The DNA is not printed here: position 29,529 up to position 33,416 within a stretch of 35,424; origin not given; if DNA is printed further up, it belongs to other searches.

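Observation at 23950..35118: Seven-gene minus-strand island with no recognisable families - best candidate for an undescribed system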

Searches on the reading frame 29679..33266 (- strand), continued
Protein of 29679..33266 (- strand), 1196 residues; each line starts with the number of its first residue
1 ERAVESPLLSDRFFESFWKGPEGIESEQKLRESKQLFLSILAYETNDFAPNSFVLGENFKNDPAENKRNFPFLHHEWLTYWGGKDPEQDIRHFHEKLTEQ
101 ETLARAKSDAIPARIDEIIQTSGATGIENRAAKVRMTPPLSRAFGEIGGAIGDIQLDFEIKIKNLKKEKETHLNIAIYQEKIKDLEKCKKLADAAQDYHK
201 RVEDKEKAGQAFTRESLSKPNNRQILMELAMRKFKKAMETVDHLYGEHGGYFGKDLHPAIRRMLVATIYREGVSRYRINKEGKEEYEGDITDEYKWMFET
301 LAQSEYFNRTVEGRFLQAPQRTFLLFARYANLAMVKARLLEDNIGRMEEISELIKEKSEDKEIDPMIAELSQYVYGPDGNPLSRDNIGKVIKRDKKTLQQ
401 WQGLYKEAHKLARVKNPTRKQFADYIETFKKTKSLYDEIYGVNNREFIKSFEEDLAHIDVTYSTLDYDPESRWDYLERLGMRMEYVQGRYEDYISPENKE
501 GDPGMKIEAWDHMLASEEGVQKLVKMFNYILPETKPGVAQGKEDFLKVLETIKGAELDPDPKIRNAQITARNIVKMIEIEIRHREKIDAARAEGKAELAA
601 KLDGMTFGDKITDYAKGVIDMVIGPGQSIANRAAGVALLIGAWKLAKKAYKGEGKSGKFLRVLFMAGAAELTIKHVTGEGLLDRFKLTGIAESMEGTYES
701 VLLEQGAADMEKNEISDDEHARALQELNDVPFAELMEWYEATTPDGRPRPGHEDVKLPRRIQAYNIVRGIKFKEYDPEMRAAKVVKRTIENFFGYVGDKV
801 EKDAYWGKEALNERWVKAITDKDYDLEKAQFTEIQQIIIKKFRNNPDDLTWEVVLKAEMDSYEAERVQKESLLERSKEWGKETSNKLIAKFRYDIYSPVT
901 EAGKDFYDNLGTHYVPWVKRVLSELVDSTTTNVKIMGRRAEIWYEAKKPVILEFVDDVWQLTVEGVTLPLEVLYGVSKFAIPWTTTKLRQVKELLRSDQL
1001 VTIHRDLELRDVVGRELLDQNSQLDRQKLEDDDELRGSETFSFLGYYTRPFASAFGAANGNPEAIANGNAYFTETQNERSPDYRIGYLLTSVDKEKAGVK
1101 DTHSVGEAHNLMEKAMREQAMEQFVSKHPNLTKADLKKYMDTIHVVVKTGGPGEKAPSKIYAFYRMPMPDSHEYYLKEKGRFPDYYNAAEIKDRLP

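Call 97: fold_search(model_id=the predicted structure, library=viral)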
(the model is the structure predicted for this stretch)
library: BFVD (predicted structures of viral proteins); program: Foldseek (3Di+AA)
matches with E <= 10: 106; with E <= 0.001: 0
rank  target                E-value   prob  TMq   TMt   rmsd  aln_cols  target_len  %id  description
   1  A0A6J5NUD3            2.1e-01  0.12  0.09  0.11  32.4       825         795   10  Phage tail tape measure protein [uncultured Caudovirales phage]
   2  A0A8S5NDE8            3.2e-01  0.06  0.07  0.07  44.5      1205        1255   10  Tail tape measure protein [Myoviridae sp. ct9MV2]
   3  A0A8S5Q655            4.0e-01  0.05  0.07  0.07  45.9      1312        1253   11  Minor tail protein (Fragment) [Siphoviridae sp. ctShp28]
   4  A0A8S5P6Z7            4.2e-01  0.06  0.07  0.07  36.4      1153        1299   11  Minor tail protein [Siphoviridae sp. ctsUY14]
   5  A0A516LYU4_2          5.3e-01  0.04  0.06  0.07  30.3       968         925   12  (no name in the UniProt tables at hand)
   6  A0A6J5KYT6            5.8e-01  0.06  0.08  0.08  38.4      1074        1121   11  Uncharacterized protein [uncultured Caudovirales phage]
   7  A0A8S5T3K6            6.0e-01  0.04  0.07  0.08  43.2      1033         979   11  Tail tape measure protein [Siphoviridae sp. ctg8V11]
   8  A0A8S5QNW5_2          6.5e-01  0.07  0.07  0.08  34.5       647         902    9  Internal virion protein D [Caudovirales sp. ctSH72]
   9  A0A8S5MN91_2          6.8e-01  0.05  0.08  0.09  37.1      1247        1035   10  Uncharacterized protein [Myoviridae sp. ctI7W9]
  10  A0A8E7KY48            8.3e-01  0.04  0.07  0.06  37.9       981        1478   11  (no name in the UniProt tables at hand)
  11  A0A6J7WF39            8.6e-01  0.04  0.07  0.08  37.5       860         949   14  Uncharacterized protein [uncultured Caudovirales phage]
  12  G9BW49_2              1.1e+00  0.05  0.06  0.09  66.0       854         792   11  (no name in the UniProt tables at hand)
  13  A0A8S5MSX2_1          1.1e+00  0.03  0.08  0.08  35.8      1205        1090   12  Tail tape measure protein [Siphoviridae sp. ctDcW16]
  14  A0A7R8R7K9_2          1.1e+00  0.06  0.07  0.09  40.0       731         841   11  Tape measure protein [Klebsiella phage vB_KaS-Veronica]
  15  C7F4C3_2              1.1e+00  0.04  0.08  0.09  31.4       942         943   11  (no name in the UniProt tables at hand)
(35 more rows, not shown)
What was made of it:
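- On Phage structural proteins (tape measure, phiKZ internal head): BFVD best E is 0.21 with TM < 0.1 (call 97).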

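Call 113: find_encoding_contigs(protein=P0063, flank=10000, max_places=1)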
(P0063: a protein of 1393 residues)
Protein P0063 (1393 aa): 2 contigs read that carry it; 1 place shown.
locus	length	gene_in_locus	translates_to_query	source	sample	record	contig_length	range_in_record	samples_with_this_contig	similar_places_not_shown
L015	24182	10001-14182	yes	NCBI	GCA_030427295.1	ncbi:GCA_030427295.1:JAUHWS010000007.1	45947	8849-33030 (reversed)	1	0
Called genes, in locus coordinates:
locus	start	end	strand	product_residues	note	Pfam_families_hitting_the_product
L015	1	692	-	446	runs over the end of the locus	PF01743:PolyA_pol, PF12627:PolyA_pol_RNAbd, PF01966:HD (weak), PF13735:tRNA_NucTran2_2 (weak)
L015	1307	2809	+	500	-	PF00883:Peptidase_M17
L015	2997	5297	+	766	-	-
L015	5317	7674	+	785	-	-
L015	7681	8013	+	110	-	-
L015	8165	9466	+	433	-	-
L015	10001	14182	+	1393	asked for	-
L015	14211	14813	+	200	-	-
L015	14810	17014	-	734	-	PF04773:FecR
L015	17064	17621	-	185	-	PF04542:Sigma70_r2, PF08281:Sigma70_r4_2, PF04545:Sigma70_r4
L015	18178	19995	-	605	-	PF00117:GATase, PF07722:Peptidase_C26 (weak), PF02540:NAD_synthase (faint), PF00958:GMP_synt_C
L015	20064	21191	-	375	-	PF13439:Glyco_transf_4, PF13579:Glyco_trans_4_4 (weak), PF00534:Glycos_transf_1, PF13692:Glyco_trans_1_4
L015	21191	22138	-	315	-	PF03033:Glyco_transf_28, PF04101:Glyco_tran_28_C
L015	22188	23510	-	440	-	PF01098:FTSW_RODA_SPOVE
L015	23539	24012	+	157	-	PF01252:Peptidase_A8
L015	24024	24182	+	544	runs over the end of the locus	PF00395:SLH (weak), PF13644:DKNYY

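Call 114: find_encoding_contigs(protein=P0027, flank=10000, max_places=1)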
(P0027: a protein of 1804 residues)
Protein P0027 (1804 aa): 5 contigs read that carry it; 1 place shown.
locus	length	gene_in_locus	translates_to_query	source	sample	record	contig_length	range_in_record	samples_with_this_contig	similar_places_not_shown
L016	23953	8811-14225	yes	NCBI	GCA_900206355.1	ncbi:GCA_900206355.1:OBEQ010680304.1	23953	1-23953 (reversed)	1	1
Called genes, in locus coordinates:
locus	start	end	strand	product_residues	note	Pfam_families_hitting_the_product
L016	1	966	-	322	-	?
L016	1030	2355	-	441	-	PF01743:PolyA_pol, PF12627:PolyA_pol_RNAbd, PF01966:HD (weak), PF13735:tRNA_NucTran2_2 (weak)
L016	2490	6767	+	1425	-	-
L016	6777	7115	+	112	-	-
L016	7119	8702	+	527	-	-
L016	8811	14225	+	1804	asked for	-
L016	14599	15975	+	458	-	PF12773:DZR (faint)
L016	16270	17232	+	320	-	-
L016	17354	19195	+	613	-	PF17854:FtsK_alpha (weak)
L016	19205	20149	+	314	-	-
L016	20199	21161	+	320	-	-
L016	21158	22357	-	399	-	PF02557:VanY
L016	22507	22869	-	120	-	PF13635:DUF4143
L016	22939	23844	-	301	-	-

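Call 115: search_protein_families(library=pfam, max_evalue=0.05, proteins=[L016:14599-15975:+, L016:16270-17232:+, L016:17354-19195:+, L016:19205-20149:+, L016:20199-21161:+, L016:7119-8702:+, L015:2997-5297:+, L015:8165-9466:+, L015:14211-14813:+, L016:6777-7115:+])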
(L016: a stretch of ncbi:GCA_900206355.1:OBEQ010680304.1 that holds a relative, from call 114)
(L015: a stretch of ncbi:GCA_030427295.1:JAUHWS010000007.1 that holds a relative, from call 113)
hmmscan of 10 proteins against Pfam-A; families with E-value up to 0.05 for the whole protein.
L016:14599-15975:+ (458 aa): 1 family
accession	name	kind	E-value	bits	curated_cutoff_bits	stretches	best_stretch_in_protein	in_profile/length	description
PF12773.13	DZR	-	4.1e-07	30.5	27.3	1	347-388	3-43/45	Double zinc ribbon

L016:16270-17232:+ (320 aa): 0 families

L016:17354-19195:+ (613 aa): 1 family
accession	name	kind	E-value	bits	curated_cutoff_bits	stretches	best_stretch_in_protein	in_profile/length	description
PF17854.6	FtsK_alpha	-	4.1e-06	27.4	22.9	1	529-612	18-101/101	FtsK alpha domain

L016:19205-20149:+ (314 aa): 0 families

L016:20199-21161:+ (320 aa): 0 families

L016:7119-8702:+ (527 aa): 0 families

L015:2997-5297:+ (766 aa): 0 families

L015:8165-9466:+ (433 aa): 0 families

L015:14211-14813:+ (200 aa): 0 families

L016:6777-7115:+ (112 aa): 1 family
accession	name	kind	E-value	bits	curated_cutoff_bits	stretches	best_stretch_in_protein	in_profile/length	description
PF13495.12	Phage_int_SAM_4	-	0.0017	19.2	27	1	65-105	37-80/85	Phage integrase, N-terminal SAM-like domain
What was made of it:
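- On Zinc-ribbon domain (DZR / DUF7577 / Zn_ribbon), proteins C and D: The L016 homologue of C passes the DZR threshold (call 115).
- Closest known: FtsK alpha domain. Same: The protein at the E position in one distant locus (L016) ends in an FtsK_alpha domain above the gathering score (27.4 against 22.9 bits; call 115).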
